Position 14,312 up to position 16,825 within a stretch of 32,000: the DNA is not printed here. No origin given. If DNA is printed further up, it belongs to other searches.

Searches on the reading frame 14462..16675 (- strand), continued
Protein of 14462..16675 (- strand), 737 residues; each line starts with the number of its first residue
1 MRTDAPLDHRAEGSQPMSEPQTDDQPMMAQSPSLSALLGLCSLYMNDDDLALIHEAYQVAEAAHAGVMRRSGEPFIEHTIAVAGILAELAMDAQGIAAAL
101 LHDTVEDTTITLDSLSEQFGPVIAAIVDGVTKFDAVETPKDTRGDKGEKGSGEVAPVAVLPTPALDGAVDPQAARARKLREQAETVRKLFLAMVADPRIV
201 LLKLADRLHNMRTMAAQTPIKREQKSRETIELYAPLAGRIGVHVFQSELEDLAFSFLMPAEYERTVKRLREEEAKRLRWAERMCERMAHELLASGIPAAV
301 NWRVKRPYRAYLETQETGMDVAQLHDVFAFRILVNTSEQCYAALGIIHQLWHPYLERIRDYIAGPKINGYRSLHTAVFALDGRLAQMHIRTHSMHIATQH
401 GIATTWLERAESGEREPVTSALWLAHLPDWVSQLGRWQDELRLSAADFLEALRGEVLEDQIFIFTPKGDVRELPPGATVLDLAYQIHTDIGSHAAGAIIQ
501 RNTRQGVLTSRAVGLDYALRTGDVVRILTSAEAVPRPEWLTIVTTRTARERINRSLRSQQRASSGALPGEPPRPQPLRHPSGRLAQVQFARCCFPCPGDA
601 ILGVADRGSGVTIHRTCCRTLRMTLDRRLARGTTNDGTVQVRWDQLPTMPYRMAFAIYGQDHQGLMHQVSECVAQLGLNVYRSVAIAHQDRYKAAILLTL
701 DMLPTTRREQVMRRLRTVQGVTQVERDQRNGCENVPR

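Call 38: find_related_loci(query=A3, collection=genome_contigs, flank=10000)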
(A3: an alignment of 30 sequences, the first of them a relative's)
Query A3 (737 aa) in genome_contigs; peptide patterns used: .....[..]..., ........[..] (x = any residue, [..] = any of these).
600 stretches matched a pattern (row limit reached: there are more); 595 encode a relative of the query (tblastn E <= 1e-3); the best 80 are kept; 80 distinct loci.
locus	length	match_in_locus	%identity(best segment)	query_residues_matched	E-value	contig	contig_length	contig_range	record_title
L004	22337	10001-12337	45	24-734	7e-141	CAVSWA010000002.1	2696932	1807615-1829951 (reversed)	MAG: uncultured Chloroflexia bacterium isolate MFD05705.bin.2.108 genome assembly, contig: contig_25947, whole genome sh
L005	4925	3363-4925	40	33-593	2e-115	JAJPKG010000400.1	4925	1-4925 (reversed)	MAG: Proteobacteria bacterium isolate Centralia_MAG_675 k107_33242132, whole genome shotgun sequence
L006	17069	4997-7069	33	49-726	6e-114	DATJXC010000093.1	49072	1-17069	MAG TPA_asm: Gemmatimonadales bacterium isolate SMAG_U15116 k141_2841172, whole genome shotgun sequence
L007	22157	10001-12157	31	34-726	3e-113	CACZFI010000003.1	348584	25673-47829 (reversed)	MAG: uncultured Lachnospiraceae bacterium isolate RUG12564 genome assembly, contig: RUG12564_asm_3, whole genome shotgun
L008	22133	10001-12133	38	33-726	5e-111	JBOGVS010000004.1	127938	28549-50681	MAG: Actinomycetota bacterium isolate SD8036_metabat2.bin.28 NODE_30_length_127938_cov_18.185094, whole genome shotgun s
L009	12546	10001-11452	38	34-570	6e-110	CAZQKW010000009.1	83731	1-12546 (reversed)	MAG TPA_asm: uncultured Thermodesulfobacteriota bacterium isolate binchicken_co107_87 genome assembly, contig: NODE_686_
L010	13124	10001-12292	37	11-726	6e-110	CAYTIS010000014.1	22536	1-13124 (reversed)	MAG TPA_asm: uncultured Slackia sp. isolate SRP141132_co6_10 genome assembly, contig: NODE_1721_length_22536_cov_8.24313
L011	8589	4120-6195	40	49-727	4e-109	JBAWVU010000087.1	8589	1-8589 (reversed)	MAG: Chloroflexota bacterium isolate ELA019 MAG019_87, whole genome shotgun sequence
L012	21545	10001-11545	37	16-584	3e-108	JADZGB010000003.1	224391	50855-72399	MAG: Burkholderiales bacterium isolate SJ887 c_000000024155, whole genome shotgun sequence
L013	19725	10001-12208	35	37-726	5e-108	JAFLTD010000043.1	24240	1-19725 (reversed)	MAG: Lachnospiraceae bacterium isolate HAN044 Seq43, whole genome shotgun sequence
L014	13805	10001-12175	36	44-727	7e-108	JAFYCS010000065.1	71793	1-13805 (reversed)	MAG: Lachnospiraceae bacterium isolate RGIG6971 Sheep_Rumen.Co__c2231535, whole genome shotgun sequence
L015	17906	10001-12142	37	15-680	2e-107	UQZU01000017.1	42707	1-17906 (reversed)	uncultured Collinsella sp. isolate UMGS801 genome assembly, contig: NODE_106_length_42707_cov_9.205336, whole genome sho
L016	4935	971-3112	37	15-680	6e-108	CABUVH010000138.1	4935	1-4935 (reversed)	MAG TPA_asm: uncultured Collinsella sp. isolate MGYG-HGUT-04407 genome assembly, contig: GUT_GENOME273130_138, whole gen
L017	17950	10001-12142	37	15-680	2e-107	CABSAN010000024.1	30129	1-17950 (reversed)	MAG TPA_asm: uncultured Collinsella sp. isolate MGYG-HGUT-02100 genome assembly, contig: GUT_GENOME127803_24, whole geno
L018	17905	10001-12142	37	15-680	1e-107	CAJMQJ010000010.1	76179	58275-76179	TPA_asm: uncultured bacterium isolate ERR1600647-bin.41 genome assembly, contig: NODE_382_length_76179_cov_137.529596, w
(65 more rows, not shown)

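Call 47: search_protein_representatives(alignment_id=A2)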
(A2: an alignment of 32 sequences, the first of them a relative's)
Query: 32 sequences, 759 profile positions. Proteins with E-value up to 0.001 (for the whole library): 46342; up to 1e-10: 23774; up to 1e-30: 9088. The best 150 are listed.
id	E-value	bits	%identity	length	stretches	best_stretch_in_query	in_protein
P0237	0.0e+00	1037.2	-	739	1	11-757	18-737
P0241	2.1e-283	958.5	-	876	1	27-755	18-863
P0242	7.1e-250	847.6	-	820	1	28-754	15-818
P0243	1.4e-238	810.3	-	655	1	19-555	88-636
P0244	1.7e-220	750.5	-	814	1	30-727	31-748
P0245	8.3e-208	708.5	-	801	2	161-752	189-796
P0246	7.0e-204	695.6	-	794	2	165-752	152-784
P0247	8.5e-204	695.3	-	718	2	165-749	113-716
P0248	6.9e-203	692.3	-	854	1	22-748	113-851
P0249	4.1e-202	689.7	-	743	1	29-751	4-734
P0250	3.7e-201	686.6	-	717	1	26-746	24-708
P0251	4.5e-201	686.3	-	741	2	161-749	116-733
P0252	5.5e-201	686.0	-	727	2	162-749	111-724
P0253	2.1e-199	680.7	-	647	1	16-471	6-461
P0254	3.0e-199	680.3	-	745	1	25-753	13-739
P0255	1.3e-197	674.8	-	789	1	31-748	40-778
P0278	4.2e-189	646.7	-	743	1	32-749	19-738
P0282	2.7e-188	644.0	-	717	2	168-749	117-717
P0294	3.2e-185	633.9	-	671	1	30-748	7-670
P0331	4.7e-181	620.1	-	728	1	25-751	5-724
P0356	6.6e-178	609.7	-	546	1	41-546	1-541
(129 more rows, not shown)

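Call 48: list_cluster_members(proteins=[P0241, P0242, P0243, P0244, P0245, P0246, P0248, P0249, P0250, P0036])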
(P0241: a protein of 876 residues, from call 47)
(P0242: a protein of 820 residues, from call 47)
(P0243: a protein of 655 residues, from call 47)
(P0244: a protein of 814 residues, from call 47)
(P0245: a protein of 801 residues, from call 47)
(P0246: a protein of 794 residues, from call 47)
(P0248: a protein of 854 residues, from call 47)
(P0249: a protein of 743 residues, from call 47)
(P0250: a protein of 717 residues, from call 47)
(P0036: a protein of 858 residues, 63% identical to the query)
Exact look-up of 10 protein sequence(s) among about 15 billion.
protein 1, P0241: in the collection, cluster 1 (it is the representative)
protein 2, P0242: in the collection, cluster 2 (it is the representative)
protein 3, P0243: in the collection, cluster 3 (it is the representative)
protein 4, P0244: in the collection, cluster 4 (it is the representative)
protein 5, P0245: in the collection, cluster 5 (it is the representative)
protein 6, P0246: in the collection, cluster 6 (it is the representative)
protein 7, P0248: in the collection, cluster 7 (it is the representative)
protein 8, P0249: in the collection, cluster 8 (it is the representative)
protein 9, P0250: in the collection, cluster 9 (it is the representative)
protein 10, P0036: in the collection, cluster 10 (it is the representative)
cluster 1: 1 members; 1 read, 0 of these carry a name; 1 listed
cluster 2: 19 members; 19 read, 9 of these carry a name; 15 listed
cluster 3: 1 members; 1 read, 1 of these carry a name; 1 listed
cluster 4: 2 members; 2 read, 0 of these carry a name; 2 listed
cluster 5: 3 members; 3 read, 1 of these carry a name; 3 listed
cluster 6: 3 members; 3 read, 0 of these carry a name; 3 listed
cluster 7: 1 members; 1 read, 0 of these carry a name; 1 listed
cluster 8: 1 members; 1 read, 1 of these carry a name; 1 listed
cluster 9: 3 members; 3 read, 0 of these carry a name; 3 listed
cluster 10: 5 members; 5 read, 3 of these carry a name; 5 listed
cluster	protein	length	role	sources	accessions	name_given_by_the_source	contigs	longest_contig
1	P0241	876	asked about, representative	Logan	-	-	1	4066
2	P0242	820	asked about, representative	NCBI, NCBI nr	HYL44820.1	MAG TPA: RelA/SpoT family protein [Ktedonobacteraceae bacterium] | RelA/SpoT family protein [Ktedonobacteraceae bacterium]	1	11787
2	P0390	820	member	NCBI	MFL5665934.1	MAG: RelA/SpoT family protein [Ktedonobacteraceae bacterium]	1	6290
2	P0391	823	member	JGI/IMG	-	GTP diphosphokinase / guanosine-3',5'-bis(diphosphate) 3'-diphosphatase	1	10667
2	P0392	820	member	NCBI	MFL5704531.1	MAG: RelA/SpoT family protein [Ktedonobacteraceae bacterium]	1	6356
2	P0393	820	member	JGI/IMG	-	GTP diphosphokinase / guanosine-3',5'-bis(diphosphate) 3'-diphosphatase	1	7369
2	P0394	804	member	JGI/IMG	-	GTP pyrophosphokinase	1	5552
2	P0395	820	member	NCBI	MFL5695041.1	MAG: RelA/SpoT family protein [Ktedonobacteraceae bacterium]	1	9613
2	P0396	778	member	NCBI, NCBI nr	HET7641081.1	MAG TPA: RelA/SpoT family protein, partial [Ktedonobacteraceae bacterium] | RelA/SpoT family protein [Ktedonobacteraceae bacterium]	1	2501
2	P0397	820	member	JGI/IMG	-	GTP diphosphokinase / guanosine-3',5'-bis(diphosphate) 3'-diphosphatase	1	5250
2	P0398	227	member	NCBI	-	-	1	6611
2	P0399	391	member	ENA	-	-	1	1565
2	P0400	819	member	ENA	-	-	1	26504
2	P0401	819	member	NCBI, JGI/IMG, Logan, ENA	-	-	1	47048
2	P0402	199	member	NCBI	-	-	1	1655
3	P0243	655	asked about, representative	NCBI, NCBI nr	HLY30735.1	MAG TPA: HD domain-containing protein, partial [Ktedonobacterales bacterium] | HD domain-containing protein [Ktedonobacterales bacterium]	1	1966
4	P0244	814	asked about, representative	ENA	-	-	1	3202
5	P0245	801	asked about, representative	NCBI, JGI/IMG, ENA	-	GTP diphosphokinase / guanosine-3',5'-bis(diphosphate) 3'-diphosphatase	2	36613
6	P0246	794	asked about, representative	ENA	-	-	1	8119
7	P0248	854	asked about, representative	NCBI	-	-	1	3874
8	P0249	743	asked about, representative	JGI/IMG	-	GTP pyrophosphokinase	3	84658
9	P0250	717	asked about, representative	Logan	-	-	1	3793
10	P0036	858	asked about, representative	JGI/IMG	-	GTP pyrophosphokinase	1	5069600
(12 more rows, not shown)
